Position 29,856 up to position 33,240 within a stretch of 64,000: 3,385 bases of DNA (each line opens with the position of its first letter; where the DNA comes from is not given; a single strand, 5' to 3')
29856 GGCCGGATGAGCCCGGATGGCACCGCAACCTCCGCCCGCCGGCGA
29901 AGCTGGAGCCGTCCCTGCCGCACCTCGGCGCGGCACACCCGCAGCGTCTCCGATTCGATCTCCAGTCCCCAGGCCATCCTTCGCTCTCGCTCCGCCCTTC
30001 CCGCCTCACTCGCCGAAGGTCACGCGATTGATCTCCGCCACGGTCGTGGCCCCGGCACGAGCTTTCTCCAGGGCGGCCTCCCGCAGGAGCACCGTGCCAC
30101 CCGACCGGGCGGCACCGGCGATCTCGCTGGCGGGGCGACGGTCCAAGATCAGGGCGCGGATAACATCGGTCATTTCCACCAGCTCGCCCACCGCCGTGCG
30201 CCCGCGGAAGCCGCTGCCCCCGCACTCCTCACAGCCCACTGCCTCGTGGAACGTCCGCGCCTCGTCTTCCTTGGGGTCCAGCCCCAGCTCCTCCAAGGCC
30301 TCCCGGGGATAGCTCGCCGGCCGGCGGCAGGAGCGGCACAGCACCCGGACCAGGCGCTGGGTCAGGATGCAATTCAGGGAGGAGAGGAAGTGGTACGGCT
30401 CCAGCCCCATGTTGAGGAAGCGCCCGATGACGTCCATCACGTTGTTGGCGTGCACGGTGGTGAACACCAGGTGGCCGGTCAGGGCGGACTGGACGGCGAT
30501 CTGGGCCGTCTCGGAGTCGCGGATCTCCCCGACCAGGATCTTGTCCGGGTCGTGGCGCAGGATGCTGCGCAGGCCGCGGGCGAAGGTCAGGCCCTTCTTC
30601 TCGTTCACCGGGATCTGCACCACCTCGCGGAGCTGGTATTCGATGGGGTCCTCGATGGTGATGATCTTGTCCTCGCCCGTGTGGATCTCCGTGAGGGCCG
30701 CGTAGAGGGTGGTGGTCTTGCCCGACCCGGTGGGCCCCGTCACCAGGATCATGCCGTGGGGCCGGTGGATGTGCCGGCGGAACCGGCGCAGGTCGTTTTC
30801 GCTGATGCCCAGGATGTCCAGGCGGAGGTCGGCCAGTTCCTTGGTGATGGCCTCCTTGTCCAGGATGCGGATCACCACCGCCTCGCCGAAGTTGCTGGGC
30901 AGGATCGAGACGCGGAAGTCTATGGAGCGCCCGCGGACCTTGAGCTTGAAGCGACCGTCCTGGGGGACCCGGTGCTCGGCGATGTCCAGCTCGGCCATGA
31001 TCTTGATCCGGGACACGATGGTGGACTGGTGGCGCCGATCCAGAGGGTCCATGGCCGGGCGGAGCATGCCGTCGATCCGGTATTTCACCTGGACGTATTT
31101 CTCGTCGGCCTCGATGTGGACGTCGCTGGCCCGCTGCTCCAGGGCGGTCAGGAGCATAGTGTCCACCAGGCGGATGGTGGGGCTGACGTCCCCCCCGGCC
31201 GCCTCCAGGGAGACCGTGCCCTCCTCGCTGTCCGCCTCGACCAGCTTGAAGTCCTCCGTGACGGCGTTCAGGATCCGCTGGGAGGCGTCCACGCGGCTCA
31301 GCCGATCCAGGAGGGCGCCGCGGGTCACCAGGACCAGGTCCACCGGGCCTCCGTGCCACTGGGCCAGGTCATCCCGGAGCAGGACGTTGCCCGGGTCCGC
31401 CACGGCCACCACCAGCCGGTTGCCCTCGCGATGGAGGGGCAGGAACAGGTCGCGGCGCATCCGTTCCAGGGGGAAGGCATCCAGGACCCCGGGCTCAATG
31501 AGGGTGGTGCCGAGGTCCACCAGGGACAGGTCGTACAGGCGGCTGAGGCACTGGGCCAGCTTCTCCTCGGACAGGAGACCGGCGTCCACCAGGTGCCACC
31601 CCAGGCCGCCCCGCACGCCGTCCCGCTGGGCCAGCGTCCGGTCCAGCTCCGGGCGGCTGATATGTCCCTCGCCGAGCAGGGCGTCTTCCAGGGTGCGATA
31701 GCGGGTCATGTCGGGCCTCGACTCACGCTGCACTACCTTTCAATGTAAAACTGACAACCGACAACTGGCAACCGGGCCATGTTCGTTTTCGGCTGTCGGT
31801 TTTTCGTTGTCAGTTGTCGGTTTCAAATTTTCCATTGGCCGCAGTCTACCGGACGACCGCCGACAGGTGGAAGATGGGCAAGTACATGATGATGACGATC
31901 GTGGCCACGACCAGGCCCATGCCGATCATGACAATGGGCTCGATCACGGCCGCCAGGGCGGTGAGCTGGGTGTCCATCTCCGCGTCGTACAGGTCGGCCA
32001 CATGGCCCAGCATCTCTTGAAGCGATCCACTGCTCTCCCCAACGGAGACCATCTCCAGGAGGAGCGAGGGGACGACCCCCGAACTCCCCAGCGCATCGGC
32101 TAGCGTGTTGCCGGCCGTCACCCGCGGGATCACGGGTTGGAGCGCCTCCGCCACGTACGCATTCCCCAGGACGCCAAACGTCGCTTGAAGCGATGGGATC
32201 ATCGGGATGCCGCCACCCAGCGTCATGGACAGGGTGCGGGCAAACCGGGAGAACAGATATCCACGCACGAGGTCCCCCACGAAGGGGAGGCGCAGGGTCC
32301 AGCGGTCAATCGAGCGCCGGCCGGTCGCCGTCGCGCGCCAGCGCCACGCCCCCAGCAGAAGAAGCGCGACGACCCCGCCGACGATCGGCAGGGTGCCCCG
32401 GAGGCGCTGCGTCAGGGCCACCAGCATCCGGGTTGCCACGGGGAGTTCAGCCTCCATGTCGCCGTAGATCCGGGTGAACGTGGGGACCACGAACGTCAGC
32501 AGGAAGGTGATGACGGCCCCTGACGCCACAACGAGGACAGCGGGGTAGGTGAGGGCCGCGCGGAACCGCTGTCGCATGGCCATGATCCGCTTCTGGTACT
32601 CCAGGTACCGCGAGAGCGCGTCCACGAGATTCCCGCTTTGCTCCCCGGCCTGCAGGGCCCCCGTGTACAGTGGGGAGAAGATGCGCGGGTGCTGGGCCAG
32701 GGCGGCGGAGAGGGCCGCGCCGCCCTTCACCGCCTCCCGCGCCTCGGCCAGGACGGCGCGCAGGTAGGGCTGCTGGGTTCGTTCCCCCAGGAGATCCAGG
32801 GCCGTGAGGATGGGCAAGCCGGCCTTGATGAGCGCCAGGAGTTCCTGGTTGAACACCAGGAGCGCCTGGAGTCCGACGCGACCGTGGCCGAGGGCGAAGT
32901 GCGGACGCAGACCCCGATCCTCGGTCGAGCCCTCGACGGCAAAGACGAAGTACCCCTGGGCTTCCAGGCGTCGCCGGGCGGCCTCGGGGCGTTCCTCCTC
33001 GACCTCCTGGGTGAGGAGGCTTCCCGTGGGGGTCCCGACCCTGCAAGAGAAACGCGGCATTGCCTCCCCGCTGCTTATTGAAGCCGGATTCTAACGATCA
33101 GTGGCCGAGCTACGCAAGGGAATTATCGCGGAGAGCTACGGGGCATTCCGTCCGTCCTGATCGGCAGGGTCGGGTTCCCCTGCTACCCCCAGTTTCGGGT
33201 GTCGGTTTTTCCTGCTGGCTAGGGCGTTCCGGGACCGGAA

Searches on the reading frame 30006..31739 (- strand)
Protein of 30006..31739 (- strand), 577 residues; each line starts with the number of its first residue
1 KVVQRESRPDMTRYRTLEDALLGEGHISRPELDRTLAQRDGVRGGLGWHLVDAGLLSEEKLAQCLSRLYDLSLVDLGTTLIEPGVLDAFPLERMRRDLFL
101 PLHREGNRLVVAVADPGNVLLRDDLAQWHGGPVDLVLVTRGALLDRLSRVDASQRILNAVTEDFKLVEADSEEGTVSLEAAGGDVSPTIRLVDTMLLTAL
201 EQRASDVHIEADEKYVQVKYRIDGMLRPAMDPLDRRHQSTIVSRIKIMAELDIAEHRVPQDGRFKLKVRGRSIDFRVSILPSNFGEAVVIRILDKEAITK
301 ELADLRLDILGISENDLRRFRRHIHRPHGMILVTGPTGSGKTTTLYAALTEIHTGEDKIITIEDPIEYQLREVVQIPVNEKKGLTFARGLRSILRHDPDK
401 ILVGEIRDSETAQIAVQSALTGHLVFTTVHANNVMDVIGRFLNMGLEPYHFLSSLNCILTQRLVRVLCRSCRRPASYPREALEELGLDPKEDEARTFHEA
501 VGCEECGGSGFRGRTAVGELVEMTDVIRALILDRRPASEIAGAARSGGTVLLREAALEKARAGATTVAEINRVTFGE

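Call 27: search_protein_families(library=pfam, max_evalue=0.0001, proteins=[window:30006-31739:-])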
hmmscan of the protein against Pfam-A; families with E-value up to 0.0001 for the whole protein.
window:30006-31739:- (577 aa): 4 families
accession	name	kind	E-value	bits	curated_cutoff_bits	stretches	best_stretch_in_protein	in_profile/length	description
PF00437.27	T2SSE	-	4.6e-127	424.1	24.9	1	184-572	4-370/370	Type II/IV secretion system protein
PF05157.20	MshEN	-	8e-16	58.2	23.1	1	69-154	1-87/90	MshEN domain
PF25199.1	nSTAND_NTPase5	-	2e-07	31.4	34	1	322-379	35-93/145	Novel STAND NTPase 5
PF13191.12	AAA_16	-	8.9e-05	23.5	32.6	0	321-396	13-81/167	AAA ATPase domain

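Call 82: search_solved_structures(query=window:30006-31706:-, max_evalue=1e-20)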
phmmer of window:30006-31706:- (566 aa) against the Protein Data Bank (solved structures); distinct sequences matched with E-value up to 1e-20: 20.
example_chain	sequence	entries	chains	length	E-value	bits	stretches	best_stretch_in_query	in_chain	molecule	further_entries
5tsg_B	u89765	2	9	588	1.4e-123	416.6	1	9-564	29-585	Type IV pilus biogenesis ATPase PilB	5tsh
6olj_C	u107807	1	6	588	1.9e-123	416.2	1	9-564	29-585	Type IV pilus biogenesis ATPase PilB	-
3jc8_Ba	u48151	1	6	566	1.8e-122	413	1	10-559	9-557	Type IV-A pilus assembly ATPase PilB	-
5zfr_A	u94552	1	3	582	9.3e-120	404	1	10-564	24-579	Type IV pilus biogenesis ATPase PilB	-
6f8l_G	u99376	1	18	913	1.4e-110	373.8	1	11-560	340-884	Type IV pilus assembly protein PilF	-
4kss_A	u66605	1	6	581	8.5e-108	364.5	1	172-563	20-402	Type II secretion system protein E, hemolysin-coregulated protein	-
4ksr_A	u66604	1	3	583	8.9e-108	364.5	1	172-563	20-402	Type II secretion system protein E, Hemolysin-coregulated protein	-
1p9r_A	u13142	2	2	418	1.9e-107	363.4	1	167-561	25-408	General secretion pathway protein E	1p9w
4pht_A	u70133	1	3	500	2.5e-107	363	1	172-563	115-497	General secretory pathway protein E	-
5oiu_A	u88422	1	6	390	9.5e-93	314.9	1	177-559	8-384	Type IV pilus assembly protein PilF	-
5it5_F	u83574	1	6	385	1.4e-92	314.3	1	180-559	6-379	ATP binding motif-containing protein PilF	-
6ejf_A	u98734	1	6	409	1.7e-92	314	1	180-560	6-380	Type IV pilus assembly protein PilF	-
5fl3_A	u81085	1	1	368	1.6e-31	112.8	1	184-459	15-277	PILI RETRACTION PROTEIN PILT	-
8dze_A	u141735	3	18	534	5e-31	111.2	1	165-523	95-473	BfpD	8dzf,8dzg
3jvu_A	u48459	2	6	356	1e-30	110.2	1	184-463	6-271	Twitching mobility protein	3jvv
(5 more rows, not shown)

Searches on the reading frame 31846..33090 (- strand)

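Call 27: search_protein_families(library=pfam, max_evalue=0.0001, proteins=[window:31846-33090:-])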
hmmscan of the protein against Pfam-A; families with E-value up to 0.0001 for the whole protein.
window:31846-33090:- (414 aa): 1 family
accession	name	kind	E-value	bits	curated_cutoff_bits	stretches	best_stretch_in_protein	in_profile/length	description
PF00482.28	T2SSF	-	1.6e-52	177.2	25.2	2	82-203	3-125/125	Type II secretion system (T2SS), protein F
